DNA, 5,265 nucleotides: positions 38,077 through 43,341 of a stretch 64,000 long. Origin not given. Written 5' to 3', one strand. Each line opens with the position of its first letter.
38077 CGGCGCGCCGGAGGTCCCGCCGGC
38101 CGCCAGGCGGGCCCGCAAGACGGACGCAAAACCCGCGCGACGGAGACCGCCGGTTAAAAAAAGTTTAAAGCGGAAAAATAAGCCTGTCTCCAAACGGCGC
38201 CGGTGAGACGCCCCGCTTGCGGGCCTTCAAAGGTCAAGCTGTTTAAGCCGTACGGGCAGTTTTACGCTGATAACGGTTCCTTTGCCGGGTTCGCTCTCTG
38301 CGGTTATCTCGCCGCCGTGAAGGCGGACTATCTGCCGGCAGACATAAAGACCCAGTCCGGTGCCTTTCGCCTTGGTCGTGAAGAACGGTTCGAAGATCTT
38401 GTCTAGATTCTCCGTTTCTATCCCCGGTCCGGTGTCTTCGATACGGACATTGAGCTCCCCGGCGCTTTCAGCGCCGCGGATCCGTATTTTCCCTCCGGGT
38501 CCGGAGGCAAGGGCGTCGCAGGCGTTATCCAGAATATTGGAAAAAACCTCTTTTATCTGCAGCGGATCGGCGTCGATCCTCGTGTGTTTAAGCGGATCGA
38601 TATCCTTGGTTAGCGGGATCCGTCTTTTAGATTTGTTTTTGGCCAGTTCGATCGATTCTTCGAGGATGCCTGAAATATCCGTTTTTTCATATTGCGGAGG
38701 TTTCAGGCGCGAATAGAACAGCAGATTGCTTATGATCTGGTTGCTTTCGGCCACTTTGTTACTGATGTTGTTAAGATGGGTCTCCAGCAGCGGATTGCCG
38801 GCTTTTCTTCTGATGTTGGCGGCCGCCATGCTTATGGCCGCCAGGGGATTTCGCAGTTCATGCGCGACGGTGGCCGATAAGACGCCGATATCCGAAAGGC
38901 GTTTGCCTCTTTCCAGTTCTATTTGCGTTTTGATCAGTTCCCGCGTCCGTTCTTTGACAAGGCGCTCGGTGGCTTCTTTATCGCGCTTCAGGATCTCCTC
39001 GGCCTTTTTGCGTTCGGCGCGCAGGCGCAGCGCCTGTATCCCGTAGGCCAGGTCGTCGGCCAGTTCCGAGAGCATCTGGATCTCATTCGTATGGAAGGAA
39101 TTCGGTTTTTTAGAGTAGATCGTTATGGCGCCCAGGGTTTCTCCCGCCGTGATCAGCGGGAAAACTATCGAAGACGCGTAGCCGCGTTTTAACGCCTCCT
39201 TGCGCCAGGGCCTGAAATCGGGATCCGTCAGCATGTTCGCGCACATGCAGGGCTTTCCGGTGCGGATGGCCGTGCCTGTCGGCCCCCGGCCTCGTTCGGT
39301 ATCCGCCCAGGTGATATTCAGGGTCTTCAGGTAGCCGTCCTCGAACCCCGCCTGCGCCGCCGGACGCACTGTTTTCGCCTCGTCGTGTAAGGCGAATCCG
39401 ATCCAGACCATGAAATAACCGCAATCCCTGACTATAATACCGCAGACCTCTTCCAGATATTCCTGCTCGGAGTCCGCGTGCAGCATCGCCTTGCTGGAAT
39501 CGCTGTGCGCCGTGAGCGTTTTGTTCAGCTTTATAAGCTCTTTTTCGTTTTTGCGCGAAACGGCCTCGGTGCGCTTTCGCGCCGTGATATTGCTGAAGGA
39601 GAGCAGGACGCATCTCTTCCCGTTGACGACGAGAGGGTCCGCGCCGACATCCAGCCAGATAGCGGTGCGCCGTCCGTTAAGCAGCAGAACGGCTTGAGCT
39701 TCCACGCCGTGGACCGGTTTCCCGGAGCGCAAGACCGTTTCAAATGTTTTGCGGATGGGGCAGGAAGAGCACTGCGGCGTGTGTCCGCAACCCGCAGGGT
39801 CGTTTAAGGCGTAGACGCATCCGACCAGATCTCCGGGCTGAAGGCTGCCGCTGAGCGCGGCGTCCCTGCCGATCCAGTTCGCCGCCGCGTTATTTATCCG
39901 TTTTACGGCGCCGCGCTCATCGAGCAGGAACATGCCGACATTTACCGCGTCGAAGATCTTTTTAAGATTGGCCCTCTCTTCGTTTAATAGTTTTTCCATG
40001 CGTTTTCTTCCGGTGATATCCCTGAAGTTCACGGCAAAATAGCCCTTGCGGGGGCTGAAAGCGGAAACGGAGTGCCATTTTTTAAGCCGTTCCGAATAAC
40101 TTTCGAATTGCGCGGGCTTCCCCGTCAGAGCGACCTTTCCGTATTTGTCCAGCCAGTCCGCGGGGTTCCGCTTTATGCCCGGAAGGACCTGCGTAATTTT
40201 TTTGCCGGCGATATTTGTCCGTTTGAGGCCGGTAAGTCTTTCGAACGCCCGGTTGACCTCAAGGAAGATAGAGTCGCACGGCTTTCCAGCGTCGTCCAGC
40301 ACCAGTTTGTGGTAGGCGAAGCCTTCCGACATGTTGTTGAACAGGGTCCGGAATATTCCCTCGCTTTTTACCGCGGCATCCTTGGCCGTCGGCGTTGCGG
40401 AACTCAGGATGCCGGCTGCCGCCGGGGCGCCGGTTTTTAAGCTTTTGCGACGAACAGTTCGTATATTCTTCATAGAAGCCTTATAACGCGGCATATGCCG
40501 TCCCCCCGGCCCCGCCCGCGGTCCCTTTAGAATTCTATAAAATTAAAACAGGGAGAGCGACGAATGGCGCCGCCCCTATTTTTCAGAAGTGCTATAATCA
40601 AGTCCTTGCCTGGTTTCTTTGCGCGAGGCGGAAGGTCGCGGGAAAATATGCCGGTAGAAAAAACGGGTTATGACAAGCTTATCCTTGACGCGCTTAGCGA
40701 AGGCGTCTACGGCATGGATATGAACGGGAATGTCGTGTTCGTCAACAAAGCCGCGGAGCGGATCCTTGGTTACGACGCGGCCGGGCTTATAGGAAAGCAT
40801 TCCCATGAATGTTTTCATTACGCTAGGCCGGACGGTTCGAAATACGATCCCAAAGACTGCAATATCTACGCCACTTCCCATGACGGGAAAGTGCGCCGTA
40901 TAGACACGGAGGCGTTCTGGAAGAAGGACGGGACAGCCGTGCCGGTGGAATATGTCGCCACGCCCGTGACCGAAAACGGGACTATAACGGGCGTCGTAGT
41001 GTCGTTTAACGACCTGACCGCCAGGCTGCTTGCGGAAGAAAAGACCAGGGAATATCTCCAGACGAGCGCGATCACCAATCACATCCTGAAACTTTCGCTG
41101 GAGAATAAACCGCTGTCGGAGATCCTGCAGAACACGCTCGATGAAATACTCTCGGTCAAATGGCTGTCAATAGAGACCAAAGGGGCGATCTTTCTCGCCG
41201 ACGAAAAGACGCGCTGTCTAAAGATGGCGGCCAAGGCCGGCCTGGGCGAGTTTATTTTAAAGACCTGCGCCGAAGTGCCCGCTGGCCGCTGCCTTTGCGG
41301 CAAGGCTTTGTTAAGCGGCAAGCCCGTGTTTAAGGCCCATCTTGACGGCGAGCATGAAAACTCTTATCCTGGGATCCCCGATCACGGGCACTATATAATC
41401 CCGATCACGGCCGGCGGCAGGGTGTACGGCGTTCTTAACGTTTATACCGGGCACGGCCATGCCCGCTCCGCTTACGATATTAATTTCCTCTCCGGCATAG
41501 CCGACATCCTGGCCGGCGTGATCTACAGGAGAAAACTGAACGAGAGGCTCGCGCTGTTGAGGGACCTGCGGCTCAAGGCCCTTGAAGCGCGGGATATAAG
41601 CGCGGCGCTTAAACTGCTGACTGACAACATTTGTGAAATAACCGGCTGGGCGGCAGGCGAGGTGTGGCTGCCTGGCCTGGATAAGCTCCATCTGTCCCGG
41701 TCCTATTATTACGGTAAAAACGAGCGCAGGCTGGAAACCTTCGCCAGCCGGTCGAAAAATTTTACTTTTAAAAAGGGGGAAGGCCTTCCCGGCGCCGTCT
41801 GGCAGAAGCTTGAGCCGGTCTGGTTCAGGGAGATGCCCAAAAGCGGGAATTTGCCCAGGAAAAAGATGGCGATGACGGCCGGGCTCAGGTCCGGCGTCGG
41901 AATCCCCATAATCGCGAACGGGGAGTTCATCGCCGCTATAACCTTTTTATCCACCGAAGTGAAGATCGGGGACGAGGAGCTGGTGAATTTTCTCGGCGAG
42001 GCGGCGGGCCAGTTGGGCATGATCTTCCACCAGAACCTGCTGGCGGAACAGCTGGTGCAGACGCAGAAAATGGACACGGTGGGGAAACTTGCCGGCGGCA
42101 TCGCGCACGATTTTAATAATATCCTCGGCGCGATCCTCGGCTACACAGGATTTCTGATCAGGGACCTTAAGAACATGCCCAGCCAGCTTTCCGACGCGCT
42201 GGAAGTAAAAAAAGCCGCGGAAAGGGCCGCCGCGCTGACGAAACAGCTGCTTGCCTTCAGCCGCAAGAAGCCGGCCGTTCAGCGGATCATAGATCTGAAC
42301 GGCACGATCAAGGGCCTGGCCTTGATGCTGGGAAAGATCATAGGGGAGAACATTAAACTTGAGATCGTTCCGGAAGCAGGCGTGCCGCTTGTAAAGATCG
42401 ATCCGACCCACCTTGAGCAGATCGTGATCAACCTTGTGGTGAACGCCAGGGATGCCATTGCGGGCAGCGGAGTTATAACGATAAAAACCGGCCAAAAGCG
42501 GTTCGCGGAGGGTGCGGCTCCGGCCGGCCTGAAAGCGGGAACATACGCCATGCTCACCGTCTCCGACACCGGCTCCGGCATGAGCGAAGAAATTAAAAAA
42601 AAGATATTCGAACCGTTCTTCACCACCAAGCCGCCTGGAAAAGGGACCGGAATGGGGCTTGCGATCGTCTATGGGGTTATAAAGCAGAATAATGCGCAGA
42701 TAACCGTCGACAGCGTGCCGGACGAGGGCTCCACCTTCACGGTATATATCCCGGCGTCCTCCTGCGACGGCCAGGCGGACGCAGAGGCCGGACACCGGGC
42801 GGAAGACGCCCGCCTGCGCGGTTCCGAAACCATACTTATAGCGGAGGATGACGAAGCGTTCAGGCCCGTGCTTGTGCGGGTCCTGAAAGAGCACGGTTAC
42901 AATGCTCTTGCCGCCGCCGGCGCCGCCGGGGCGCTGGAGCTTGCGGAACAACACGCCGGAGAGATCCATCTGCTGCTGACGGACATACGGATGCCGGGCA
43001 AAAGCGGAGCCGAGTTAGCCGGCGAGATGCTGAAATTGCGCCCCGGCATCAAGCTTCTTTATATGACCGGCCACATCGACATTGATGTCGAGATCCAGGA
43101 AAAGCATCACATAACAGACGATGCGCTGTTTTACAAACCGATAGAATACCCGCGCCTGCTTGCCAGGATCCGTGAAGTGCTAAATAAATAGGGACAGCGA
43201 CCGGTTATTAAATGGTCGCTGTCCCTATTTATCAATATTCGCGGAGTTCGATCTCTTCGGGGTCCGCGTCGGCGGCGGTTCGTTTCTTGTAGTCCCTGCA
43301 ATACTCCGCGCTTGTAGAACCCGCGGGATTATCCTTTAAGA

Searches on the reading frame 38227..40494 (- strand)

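Call 4: search_protein_families(library=pfam, proteins=[window:38227-40494:-], max_evalue=0.01)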
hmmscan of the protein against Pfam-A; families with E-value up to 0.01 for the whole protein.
window:38227-40494:- (755 aa): 12 families
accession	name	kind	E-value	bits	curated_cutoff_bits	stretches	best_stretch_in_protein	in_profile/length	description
PF02518.31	HATPase_c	-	5.9e-31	107.6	26.4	1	643-749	2-110/111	Histidine kinase-, DNA gyrase B-, and HSP90-like ATPase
PF13185.12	GAF_2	-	4.9e-19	69.3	28.6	1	341-486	2-135/136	GAF domain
PF01590.32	GAF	-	2e-14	54.7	22.4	1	361-483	22-130/133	GAF domain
PF13188.13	PAS_8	-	9.9e-14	51.1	21.8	2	48-115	3-58/65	PAS domain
PF00512.31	HisKA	-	1e-10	41.9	26.9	1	539-598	5-64/66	His Kinase A (phospho-acceptor) domain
PF13426.13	PAS_9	-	1.6e-07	32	27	1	76-161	13-102/103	PAS domain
PF00989.32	PAS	-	6.6e-06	26.5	22.6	1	76-137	22-81/113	PAS fold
PF14501.12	HATPase_c_5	-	3.3e-05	24.2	22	1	645-735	4-91/102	GHKL domain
PF13581.12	HATPase_c_2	-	8.8e-05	23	27.4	1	646-731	35-115/127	Histidine kinase-like ATPase domain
PF08448.16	PAS_4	-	0.00024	21.7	23.1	0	74-165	14-110/110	PAS fold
PF15714.11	SpoVT_C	-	0.0031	18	27.5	0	436-476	76-117/128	Stage V sporulation protein T C-terminal, transcription factor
PF13492.12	GAF_3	-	0.0098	16.7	27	0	440-487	81-128/129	GAF domain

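Call 5: search_protein_families(library=ncbifam, proteins=[window:38227-40494:-], max_evalue=0.01)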
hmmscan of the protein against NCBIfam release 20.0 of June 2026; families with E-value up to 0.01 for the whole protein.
window:38227-40494:- (755 aa): 88 families (the best 25 are shown)
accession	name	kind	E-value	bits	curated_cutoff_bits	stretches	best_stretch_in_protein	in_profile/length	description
NF008468.0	PRK11360.1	equivalog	1.8e-61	208.3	646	1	519-751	379-611/616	two-component system sensor histidine kinase AtoS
NF007688.0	PRK10364.1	equivalog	2e-43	148.8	479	1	523-753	227-456/460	two-component system sensor histidine kinase ZraS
NF010411.0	PRK13837.1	equivalog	1.1e-38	132.8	647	1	516-751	432-678/828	two-component system VirA-like sensor kinase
NF052574.1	HisKinEspCMyxo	equivalog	5.7e-37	127.3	1200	1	525-748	406-637/785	serine histidine kinase EspC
NF053867.1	SprKinKinDBac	equivalog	3.6e-34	118.1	775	1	528-749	274-498/500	sporulation kinase KinD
NF038348.1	T2SS_HK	subfamily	1.8e-33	115.8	450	2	585-749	412-574/574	histidine kinase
NF046044.1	PnpS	equivalog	3.4e-33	115.2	400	1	541-747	175-390/390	two-component system histidine kinase PnpS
NF041777.1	sens_FixL_Rhizob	equivalog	1.3e-32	113.1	850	1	520-748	246-481/485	sensor protein FixL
NF047497.1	HK_LIC_12097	equivalog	1.5e-31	109.5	500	1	517-748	128-366/367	LIC_12097 family sensor histidine kinase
TIGR02916.1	PEP_his_kin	equivalog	3.7e-31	108.4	300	1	526-747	465-679/679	XrtA/PEP-CTERM system histidine kinase PrsK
NF006800.0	PRK09303.1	equivalog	7e-30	104.2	342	1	514-749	131-378/383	histidine kinase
TIGR02966.1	phoR_proteo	equivalog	6.9e-29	100.9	334.2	1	541-745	119-332/333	phosphate regulon sensor histidine kinase PhoR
NF011874.0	PRK15347.1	equivalog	1.8e-28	99.1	852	1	501-749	365-615/921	two component system sensor kinase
NF052573.1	HisKinEspAMyxo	equivalog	3.5e-28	98.1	1400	1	512-751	360-614/755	serine histidine kinase EspA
NF008312.0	PRK11100.1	equivalog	6.2e-28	97.9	356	1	540-748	260-474/477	two-component system sensor histidine kinase CreC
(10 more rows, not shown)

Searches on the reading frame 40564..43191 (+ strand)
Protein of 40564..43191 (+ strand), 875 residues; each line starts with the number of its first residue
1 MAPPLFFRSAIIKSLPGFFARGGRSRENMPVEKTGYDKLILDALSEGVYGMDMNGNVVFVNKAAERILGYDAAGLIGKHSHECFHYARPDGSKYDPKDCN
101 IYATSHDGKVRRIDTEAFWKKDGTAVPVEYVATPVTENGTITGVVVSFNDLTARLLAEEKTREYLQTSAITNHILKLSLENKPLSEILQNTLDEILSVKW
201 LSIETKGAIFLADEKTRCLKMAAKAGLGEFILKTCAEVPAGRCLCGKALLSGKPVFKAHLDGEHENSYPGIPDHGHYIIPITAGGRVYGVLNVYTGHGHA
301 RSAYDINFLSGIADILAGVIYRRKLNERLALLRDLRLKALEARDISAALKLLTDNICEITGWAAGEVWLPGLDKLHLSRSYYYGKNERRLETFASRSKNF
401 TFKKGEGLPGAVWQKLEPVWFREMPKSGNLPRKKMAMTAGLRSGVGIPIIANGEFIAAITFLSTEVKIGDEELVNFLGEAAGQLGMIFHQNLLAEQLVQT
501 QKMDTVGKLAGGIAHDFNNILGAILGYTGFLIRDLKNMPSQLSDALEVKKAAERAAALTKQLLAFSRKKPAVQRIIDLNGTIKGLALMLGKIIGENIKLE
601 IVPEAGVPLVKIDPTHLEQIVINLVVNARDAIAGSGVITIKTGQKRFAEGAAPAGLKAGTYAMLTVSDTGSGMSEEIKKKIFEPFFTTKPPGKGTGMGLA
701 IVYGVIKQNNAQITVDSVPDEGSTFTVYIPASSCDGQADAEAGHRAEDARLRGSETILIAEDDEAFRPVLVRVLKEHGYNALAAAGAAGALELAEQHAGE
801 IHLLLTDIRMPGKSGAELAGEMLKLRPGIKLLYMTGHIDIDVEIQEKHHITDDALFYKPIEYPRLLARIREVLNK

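Call 4: search_protein_families(library=pfam, proteins=[window:40564-43191:+], max_evalue=0.01)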
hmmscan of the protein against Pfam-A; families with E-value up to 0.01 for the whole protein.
window:40564-43191:+ (875 aa): 13 families
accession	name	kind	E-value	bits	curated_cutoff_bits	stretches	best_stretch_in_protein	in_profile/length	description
PF13185.12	GAF_2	-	1.6e-26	93.6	28.6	2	183-318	3-133/136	GAF domain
PF02518.31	HATPase_c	-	2e-21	76.9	26.4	1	613-731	2-109/111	Histidine kinase-, DNA gyrase B-, and HSP90-like ATPase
PF01590.32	GAF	-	2.5e-14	54.4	22.4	2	207-318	22-131/133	GAF domain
PF00072.30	Response_reg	-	2.5e-14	53.8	30.2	1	757-870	1-111/111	Response regulator receiver domain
PF00989.32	PAS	-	2.8e-12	47.1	22.6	1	39-150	5-112/113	PAS fold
PF13426.13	PAS_9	-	6.3e-12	46.1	27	1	47-153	3-103/103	PAS domain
PF08448.16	PAS_4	-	2.2e-07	31.5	23.1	1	41-154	1-108/110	PAS fold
PF00512.31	HisKA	-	9.3e-07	29.3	26.9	1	507-568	3-63/66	His Kinase A (phospho-acceptor) domain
PF13492.12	GAF_3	-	1.3e-05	26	27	1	205-320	20-127/129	GAF domain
PF13188.13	PAS_8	-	2.6e-05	24.4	21.8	1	40-86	6-52/65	PAS domain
PF14215.12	bHLH-MYC_N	-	0.0012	19.6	30.2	1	388-453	91-157/181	bHLH-MYC and R2R3-MYB transcription factors N-terminal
PF12860.13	PAS_7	-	0.0052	17.3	27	1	41-159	1-115/115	PAS fold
PF12282.15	GAF_PdtaS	-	0.0069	16.7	23.7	0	104-167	84-144/145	Histidine kinase PdtaS, GAF domain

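Call 5: search_protein_families(library=ncbifam, proteins=[window:40564-43191:+], max_evalue=0.01)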
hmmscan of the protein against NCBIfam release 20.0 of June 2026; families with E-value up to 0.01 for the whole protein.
window:40564-43191:+ (875 aa): 123 families (the best 25 are shown)
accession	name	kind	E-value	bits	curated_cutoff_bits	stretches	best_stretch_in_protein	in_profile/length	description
NF046020.1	HisKinCckABruc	equivalog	5.4e-98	328.9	1000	1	489-873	463-867/868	cell cycle histidine kinase CckA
NF010076.0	PRK13557.1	subfamily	1.8e-91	307.2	631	1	493-874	150-534/540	histidine kinase famiy protein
NF046026.1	HisKinCckACaul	equivalog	2.4e-83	280.4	1000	1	489-873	285-676/678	cell cycle histidine kinase CckA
NF010411.0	PRK13837.1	equivalog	1.8e-66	224.7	647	1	491-767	435-710/828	two-component system VirA-like sensor kinase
NF008468.0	PRK11360.1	equivalog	3.6e-58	197.4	646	2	491-735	381-612/616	two-component system sensor histidine kinase AtoS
NF052574.1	HisKinEspCMyxo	equivalog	9.9e-47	159.6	1200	1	490-874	401-784/785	serine histidine kinase EspC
NF052573.1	HisKinEspAMyxo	equivalog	4.4e-45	154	1400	2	491-836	369-714/755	serine histidine kinase EspA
NF038348.1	T2SS_HK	subfamily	1.4e-34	119.5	450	2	554-730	410-572/574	histidine kinase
NF007688.0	PRK10364.1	equivalog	6.6e-34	117.4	479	1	491-732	225-452/460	two-component system sensor histidine kinase ZraS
NF047466.1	hybrid_RR_LvrB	exception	2.8e-33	115.6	500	1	493-731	139-376/377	hybrid histidine kinase/response regulator LvrB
TIGR02956.1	TMAO_torS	equivalog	3.6e-28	98.2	676.5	1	586-874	548-821/967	TMAO reductase system sensor histidine kinase/response regulator TorS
NF046044.1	PnpS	equivalog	3.3e-27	95.5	400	2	513-730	177-390/390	two-component system histidine kinase PnpS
NF041777.1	sens_FixL_Rhizob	equivalog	8.1e-25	87.4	850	2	493-733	249-483/485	sensor protein FixL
TIGR02916.1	PEP_his_kin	equivalog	1.6e-24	86.5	300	1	464-730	434-679/679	XrtA/PEP-CTERM system histidine kinase PrsK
NF008302.0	PRK11091.1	equivalog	1.9e-24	85.9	838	1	576-871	356-641/779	aerobic respiration two-component sensor histidine kinase ArcB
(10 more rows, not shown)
